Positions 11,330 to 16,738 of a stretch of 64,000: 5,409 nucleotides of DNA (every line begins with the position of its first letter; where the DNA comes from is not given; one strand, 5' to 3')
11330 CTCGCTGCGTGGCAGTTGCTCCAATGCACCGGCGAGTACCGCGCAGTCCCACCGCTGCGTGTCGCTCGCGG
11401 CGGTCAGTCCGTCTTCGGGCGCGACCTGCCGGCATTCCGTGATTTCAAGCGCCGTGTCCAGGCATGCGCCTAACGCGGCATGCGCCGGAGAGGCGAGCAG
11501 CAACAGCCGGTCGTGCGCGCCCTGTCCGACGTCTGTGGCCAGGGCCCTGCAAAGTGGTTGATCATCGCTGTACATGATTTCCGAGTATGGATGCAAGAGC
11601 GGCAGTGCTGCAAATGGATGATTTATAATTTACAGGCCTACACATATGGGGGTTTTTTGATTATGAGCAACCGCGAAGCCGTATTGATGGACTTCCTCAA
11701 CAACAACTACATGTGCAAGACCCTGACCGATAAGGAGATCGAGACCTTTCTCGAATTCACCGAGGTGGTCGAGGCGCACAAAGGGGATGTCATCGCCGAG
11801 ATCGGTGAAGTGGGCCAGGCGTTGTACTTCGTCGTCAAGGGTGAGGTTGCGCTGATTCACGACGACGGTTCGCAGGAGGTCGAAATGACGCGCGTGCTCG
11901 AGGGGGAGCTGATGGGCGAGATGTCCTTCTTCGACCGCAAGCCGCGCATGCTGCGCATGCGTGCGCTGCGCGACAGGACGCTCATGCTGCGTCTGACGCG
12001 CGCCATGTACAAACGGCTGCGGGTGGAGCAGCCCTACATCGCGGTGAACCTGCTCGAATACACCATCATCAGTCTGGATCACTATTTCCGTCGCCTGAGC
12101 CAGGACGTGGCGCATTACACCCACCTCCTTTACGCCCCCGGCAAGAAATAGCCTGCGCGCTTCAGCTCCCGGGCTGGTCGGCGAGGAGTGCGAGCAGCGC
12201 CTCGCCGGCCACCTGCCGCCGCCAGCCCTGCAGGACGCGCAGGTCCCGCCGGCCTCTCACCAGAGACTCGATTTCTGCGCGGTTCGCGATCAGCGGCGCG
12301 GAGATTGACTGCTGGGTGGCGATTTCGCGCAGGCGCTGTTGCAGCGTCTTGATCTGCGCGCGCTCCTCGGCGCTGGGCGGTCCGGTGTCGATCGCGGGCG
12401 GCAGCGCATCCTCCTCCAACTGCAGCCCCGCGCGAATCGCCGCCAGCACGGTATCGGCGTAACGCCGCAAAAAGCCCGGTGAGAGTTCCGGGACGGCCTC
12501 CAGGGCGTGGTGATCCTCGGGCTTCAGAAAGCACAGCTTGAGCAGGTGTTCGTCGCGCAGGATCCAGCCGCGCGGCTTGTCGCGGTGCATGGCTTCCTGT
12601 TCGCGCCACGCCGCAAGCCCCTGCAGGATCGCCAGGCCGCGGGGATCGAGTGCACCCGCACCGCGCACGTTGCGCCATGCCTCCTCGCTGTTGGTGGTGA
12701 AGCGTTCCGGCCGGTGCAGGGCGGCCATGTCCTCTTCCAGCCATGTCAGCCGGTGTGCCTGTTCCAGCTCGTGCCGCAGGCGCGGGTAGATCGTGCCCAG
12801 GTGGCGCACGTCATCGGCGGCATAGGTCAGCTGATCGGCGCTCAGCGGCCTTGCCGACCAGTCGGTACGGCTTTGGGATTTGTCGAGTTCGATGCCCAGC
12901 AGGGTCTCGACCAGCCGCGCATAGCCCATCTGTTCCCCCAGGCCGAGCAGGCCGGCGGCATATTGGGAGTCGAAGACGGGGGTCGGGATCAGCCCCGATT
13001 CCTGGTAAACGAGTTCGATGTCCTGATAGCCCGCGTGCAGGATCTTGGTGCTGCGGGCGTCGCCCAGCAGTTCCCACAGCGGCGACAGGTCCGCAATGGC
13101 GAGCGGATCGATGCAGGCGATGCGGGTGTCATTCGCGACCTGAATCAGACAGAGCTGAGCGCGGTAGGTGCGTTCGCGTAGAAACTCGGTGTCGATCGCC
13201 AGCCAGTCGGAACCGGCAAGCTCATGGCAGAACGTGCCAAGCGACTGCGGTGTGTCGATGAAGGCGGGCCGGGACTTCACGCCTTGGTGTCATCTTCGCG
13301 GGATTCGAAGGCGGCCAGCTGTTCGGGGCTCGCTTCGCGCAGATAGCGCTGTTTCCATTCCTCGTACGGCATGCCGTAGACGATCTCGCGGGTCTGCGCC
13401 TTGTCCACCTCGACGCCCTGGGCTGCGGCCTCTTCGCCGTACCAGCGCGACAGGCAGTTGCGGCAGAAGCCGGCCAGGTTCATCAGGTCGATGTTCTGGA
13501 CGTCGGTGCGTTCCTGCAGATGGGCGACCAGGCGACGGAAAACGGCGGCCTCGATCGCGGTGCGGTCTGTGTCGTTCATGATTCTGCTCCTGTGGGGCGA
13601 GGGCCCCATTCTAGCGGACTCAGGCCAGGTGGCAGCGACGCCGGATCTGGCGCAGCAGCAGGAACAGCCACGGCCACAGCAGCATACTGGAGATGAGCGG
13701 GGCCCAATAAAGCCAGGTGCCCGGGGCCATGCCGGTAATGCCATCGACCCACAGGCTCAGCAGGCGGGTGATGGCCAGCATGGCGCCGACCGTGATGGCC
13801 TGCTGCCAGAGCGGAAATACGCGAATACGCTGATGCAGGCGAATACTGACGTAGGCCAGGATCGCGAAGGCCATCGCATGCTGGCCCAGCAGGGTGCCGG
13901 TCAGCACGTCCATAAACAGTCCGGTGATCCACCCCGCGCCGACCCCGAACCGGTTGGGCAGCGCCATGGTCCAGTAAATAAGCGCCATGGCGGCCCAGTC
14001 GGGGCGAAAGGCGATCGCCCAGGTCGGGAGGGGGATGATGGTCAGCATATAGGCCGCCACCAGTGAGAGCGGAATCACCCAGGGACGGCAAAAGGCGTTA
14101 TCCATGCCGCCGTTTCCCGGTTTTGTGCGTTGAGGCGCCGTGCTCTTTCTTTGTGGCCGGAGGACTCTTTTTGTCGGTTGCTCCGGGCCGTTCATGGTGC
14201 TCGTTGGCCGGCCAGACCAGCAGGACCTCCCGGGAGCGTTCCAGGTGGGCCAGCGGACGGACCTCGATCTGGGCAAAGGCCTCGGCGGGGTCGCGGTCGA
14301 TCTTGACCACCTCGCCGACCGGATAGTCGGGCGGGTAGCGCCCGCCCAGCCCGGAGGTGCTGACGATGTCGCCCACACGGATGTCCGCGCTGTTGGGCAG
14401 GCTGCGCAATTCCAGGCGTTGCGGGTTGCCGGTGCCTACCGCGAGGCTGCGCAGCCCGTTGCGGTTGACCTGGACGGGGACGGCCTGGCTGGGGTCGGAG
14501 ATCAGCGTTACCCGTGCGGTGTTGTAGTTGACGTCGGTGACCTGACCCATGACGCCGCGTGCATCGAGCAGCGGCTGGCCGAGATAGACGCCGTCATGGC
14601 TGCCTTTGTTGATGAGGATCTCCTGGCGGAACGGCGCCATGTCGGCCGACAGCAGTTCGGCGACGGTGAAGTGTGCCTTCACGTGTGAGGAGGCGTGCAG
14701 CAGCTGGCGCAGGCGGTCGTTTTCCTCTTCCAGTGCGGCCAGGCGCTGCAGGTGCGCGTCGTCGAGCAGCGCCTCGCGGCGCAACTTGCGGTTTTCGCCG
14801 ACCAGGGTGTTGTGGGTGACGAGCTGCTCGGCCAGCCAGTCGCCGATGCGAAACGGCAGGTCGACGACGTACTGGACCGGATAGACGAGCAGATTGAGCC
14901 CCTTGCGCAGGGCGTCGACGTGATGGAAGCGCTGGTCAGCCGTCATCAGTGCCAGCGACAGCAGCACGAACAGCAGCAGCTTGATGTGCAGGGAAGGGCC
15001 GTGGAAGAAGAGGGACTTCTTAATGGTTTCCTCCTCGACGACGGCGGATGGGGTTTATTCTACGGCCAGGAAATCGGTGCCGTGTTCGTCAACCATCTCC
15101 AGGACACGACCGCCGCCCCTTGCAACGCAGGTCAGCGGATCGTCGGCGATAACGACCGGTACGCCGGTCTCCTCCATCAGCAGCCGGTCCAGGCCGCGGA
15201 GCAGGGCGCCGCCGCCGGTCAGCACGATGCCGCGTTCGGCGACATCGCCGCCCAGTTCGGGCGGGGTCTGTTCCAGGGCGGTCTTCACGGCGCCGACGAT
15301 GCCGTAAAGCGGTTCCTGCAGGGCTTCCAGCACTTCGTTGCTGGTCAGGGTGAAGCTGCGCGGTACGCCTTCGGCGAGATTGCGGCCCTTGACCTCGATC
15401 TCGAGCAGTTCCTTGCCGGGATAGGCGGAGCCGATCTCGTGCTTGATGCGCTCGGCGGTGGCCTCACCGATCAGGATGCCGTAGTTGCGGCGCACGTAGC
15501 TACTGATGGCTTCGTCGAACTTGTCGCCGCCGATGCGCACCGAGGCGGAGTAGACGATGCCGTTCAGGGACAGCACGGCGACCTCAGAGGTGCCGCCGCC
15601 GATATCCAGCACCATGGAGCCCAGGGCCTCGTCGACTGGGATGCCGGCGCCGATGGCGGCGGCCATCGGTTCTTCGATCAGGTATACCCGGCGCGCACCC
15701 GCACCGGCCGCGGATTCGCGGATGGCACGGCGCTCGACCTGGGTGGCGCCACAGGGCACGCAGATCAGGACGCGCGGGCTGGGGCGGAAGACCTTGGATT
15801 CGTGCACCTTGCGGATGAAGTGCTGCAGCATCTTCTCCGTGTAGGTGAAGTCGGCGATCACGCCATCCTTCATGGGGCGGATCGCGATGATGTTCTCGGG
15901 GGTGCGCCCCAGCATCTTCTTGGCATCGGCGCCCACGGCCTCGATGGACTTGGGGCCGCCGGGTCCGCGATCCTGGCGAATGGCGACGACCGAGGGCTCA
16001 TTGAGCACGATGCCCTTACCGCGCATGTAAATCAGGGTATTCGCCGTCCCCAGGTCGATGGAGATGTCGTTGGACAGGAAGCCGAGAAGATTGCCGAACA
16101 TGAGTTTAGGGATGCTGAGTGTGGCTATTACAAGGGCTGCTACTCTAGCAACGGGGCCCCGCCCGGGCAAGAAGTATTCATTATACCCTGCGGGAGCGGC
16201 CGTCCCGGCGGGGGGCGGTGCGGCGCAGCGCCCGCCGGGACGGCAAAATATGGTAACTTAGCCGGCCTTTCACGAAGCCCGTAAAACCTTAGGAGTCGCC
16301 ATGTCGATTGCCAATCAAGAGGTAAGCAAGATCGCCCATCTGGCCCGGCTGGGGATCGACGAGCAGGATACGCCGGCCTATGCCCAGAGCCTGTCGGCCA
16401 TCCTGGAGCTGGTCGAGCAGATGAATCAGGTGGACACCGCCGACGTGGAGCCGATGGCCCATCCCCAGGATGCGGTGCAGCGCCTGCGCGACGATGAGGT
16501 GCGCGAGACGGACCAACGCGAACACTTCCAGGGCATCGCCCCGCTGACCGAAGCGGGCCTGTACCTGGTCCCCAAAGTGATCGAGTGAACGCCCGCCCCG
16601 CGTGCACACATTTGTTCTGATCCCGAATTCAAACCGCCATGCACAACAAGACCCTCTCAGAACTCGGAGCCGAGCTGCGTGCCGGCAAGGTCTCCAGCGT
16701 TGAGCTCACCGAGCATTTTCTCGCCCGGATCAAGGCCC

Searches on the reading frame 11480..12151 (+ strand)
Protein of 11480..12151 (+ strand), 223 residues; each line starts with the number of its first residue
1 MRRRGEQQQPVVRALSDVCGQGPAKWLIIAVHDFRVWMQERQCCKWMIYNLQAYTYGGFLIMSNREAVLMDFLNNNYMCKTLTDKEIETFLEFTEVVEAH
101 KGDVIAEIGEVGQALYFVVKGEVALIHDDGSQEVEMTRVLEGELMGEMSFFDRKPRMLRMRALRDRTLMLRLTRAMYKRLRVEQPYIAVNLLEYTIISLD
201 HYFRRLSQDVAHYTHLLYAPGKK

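Call 66: search_protein_families(library=pfam, proteins=[window:11480-12151:+], max_evalue=0.000001)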
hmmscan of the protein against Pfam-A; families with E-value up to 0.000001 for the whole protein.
window:11480-12151:+ (223 aa): 1 family
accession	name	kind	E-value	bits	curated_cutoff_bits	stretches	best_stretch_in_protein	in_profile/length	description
PF00027.35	cNMP_binding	-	6.8e-14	52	27.5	1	97-178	2-83/89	Cyclic nucleotide-binding domain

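Call 78: search_protein_families(library=pfam, proteins=[window:11480-12151:+], max_evalue=0.001)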
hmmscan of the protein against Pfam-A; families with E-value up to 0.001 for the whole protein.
window:11480-12151:+ (223 aa): 1 family
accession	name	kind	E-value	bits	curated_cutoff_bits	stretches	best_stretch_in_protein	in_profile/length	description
PF00027.35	cNMP_binding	-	6.8e-14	52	27.5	1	97-178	2-83/89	Cyclic nucleotide-binding domain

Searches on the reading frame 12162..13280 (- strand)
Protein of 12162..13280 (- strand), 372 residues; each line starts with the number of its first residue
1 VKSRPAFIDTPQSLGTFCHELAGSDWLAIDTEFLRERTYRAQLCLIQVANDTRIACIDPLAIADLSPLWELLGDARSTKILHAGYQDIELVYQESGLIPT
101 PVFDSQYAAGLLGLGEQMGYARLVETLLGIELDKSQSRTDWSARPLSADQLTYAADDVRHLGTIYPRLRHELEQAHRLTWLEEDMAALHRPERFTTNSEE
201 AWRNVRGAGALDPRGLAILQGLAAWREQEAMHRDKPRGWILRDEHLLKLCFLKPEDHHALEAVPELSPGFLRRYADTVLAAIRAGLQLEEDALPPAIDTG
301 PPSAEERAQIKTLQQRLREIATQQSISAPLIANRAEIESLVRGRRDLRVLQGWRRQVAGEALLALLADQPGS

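Call 66: search_protein_families(library=pfam, proteins=[window:12162-13280:-], max_evalue=0.000001)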
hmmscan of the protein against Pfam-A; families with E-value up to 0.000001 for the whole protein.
window:12162-13280:- (372 aa): 2 families
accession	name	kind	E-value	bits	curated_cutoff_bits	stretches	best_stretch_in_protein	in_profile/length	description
PF01612.26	DNA_pol_A_exo1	-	1.1e-37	129.9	23.6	1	7-173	3-173/173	3'-5' exonuclease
PF00570.28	HRDC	-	2e-14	53.7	23.8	1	216-282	2-68/68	HRDC domain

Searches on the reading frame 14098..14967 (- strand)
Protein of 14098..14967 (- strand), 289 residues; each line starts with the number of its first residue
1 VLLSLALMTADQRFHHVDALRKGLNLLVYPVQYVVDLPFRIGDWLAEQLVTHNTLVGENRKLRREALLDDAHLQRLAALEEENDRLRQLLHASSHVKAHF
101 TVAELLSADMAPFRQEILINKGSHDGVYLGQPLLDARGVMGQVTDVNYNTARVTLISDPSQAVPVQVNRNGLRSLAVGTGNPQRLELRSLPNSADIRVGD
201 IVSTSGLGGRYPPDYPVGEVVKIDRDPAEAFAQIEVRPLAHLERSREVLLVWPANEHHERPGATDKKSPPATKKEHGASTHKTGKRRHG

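Call 66: search_protein_families(library=pfam, proteins=[window:14098-14967:-], max_evalue=0.000001)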
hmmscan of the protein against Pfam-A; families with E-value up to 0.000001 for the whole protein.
window:14098-14967:- (289 aa): 1 family
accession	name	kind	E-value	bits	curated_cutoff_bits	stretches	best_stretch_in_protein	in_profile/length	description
PF04085.20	MreC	-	7.8e-44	149.5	28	1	107-252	3-147/147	Rod shape-determining protein MreC, barrel core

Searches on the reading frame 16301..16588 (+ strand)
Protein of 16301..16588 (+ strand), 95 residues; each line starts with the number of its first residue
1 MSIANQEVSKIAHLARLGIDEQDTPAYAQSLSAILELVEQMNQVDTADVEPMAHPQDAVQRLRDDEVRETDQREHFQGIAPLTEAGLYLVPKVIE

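Call 66: search_protein_families(library=pfam, proteins=[window:16301-16588:+], max_evalue=0.000001)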
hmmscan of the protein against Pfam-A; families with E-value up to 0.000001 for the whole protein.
window:16301-16588:+ (95 aa): 1 family
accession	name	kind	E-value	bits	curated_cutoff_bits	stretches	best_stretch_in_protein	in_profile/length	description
PF02686.20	GatC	-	5.5e-19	68.6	23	1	19-90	1-66/66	Glu-tRNAGln amidotransferase C subunit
